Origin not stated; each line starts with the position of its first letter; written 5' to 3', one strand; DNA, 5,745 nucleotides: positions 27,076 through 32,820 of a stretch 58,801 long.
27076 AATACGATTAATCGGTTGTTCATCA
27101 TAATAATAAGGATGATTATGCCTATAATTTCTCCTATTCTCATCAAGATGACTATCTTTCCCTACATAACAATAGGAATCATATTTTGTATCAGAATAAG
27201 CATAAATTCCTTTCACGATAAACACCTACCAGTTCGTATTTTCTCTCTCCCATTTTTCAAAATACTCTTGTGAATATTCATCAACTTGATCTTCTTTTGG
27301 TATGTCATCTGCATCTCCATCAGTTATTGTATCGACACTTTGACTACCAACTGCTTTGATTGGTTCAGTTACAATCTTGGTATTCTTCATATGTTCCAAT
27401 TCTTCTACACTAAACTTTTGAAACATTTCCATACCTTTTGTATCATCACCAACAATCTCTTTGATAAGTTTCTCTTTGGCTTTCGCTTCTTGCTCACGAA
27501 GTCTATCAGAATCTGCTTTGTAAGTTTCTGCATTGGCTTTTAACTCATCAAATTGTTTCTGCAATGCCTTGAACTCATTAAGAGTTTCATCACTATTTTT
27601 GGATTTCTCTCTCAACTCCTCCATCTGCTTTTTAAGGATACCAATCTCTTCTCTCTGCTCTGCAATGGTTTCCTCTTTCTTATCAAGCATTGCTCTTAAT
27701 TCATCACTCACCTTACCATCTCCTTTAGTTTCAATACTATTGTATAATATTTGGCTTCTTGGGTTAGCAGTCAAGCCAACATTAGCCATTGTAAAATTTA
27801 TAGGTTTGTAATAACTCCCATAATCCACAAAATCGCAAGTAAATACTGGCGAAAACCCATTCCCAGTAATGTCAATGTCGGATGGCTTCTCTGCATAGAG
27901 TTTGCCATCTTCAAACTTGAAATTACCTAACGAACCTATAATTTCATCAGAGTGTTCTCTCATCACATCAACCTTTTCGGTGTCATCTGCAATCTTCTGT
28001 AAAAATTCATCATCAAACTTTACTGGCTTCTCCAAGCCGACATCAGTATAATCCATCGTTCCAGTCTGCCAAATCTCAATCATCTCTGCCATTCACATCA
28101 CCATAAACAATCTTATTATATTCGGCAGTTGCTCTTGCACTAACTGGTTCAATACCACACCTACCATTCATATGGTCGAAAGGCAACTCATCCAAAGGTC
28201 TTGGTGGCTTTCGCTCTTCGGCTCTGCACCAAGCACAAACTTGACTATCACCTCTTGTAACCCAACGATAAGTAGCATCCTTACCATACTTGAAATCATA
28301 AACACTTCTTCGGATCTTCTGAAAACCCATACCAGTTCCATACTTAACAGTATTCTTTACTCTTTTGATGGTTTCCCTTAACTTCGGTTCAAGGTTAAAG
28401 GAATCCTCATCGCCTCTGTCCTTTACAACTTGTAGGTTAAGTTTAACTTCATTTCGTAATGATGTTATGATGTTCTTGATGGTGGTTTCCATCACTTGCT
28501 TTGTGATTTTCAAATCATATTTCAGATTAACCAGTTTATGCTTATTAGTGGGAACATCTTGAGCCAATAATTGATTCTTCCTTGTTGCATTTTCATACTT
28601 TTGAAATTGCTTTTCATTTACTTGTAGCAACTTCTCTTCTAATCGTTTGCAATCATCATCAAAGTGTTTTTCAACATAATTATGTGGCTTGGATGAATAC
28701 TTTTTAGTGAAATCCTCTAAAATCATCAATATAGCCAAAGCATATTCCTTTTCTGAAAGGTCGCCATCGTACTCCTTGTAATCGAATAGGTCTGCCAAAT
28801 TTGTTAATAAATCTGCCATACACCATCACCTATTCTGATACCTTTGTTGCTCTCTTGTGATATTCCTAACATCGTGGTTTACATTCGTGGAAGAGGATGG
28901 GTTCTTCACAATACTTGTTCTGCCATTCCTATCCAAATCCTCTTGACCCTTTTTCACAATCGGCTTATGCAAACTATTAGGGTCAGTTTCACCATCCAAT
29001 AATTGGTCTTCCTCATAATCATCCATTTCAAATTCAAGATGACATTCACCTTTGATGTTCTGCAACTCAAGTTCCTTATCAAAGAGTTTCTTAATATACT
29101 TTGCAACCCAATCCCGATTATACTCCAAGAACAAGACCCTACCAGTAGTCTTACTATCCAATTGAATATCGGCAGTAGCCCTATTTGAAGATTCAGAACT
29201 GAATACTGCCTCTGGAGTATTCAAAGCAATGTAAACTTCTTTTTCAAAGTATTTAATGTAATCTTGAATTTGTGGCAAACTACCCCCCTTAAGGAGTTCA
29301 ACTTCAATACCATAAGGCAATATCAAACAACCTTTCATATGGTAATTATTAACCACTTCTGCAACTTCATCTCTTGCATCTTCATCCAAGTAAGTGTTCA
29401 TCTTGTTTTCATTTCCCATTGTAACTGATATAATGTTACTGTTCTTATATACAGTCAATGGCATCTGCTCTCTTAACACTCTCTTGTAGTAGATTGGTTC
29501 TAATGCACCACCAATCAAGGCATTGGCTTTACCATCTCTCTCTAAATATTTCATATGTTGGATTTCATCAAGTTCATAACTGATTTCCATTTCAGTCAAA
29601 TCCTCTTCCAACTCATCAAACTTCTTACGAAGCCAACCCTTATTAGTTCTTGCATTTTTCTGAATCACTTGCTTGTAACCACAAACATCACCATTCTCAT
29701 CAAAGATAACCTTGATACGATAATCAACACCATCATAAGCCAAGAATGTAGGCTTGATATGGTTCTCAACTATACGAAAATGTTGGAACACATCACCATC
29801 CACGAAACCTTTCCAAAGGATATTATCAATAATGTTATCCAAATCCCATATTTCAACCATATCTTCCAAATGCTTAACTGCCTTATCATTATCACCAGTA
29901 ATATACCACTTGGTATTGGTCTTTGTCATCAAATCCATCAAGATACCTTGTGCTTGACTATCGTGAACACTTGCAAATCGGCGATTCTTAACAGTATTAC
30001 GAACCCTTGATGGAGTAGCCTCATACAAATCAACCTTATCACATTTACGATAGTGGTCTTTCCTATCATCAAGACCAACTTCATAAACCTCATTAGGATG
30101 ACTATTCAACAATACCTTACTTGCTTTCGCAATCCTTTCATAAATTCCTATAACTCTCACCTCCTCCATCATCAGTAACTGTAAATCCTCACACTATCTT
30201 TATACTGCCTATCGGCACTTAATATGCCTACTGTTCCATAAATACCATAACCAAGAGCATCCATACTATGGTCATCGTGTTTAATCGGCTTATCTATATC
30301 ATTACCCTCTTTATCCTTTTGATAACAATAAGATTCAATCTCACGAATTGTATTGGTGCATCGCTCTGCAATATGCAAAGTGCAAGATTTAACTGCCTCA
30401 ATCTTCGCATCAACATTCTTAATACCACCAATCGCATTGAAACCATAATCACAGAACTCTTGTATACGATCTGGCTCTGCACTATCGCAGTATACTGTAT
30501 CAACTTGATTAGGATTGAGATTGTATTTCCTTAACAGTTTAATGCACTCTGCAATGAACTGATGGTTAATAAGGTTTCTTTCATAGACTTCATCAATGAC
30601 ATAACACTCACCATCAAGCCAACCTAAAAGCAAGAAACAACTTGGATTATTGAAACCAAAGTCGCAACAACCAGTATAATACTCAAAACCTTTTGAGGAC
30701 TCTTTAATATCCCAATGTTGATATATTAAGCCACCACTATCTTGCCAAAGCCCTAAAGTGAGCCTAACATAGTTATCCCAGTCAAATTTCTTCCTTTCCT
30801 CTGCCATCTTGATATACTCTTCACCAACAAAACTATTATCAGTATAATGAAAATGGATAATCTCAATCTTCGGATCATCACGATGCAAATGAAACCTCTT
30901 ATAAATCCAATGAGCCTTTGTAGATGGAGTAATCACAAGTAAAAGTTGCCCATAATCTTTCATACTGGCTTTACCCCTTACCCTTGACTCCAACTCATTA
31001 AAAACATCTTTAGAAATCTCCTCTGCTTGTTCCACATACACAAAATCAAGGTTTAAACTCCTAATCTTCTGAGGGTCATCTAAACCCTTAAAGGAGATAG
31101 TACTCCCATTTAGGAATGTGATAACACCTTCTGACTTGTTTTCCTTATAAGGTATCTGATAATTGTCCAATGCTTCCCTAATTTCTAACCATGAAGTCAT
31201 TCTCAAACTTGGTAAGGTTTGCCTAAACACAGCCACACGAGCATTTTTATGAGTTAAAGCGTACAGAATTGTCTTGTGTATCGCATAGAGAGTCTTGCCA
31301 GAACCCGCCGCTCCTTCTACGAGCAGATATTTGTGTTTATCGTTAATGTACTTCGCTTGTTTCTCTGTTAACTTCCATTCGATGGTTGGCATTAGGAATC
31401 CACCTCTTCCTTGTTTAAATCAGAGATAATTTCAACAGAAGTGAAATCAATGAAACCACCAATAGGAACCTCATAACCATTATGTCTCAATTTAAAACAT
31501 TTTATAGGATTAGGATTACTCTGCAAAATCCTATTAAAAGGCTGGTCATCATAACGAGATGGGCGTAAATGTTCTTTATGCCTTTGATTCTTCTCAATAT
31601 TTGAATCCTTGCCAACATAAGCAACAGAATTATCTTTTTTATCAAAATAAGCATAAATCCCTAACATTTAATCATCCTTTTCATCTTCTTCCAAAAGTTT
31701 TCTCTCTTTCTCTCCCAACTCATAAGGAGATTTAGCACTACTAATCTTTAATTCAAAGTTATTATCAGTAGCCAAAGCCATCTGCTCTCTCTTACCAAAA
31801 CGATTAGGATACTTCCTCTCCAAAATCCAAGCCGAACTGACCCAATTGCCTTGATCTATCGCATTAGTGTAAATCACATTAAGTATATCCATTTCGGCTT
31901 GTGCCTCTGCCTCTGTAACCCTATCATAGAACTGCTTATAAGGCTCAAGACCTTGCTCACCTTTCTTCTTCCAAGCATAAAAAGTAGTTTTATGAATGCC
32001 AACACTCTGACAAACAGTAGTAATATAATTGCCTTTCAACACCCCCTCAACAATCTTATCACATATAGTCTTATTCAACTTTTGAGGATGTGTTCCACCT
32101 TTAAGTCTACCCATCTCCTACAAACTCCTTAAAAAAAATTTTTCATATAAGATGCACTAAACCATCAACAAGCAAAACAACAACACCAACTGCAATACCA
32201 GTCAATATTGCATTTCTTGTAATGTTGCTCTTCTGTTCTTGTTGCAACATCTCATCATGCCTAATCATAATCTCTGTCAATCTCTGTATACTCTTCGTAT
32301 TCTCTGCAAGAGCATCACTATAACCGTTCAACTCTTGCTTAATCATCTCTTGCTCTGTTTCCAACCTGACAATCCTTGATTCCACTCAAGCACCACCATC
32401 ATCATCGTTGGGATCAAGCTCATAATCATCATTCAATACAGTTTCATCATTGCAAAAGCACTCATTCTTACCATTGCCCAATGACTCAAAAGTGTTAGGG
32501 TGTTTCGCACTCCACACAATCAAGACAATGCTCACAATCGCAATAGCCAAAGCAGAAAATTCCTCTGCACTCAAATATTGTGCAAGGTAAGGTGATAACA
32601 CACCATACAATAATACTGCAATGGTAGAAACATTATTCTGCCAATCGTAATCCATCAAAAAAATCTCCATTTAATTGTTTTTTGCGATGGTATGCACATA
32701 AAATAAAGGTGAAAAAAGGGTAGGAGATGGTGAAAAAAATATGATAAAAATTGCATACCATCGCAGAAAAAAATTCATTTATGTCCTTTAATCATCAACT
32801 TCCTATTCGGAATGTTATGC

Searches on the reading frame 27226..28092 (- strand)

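Call 10: search_protein_families(library=phrogs, proteins=[window:27226-28092:-], max_evalue=0.001)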
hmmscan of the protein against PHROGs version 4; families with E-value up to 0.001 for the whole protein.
window:27226-28092:- (288 aa): 2 families
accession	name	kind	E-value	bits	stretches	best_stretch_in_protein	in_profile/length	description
phrog_10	-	head and packaging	0.0003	20.8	1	129-280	253-380/752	major head protein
phrog_5467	-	unknown function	0.00032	20.7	1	129-228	321-414/552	-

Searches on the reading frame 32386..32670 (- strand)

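Call 69: search_protein_families(library=pfam, proteins=[window:32386-32670:-], max_evalue=0.01)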
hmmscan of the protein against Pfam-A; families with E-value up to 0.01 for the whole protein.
window:32386-32670:- (94 aa): 1 family
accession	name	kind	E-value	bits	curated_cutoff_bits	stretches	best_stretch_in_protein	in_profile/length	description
PF12832.13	MFS_1_like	-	0.0048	16.4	25.2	1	23-59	16-52/373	MFS_1 like family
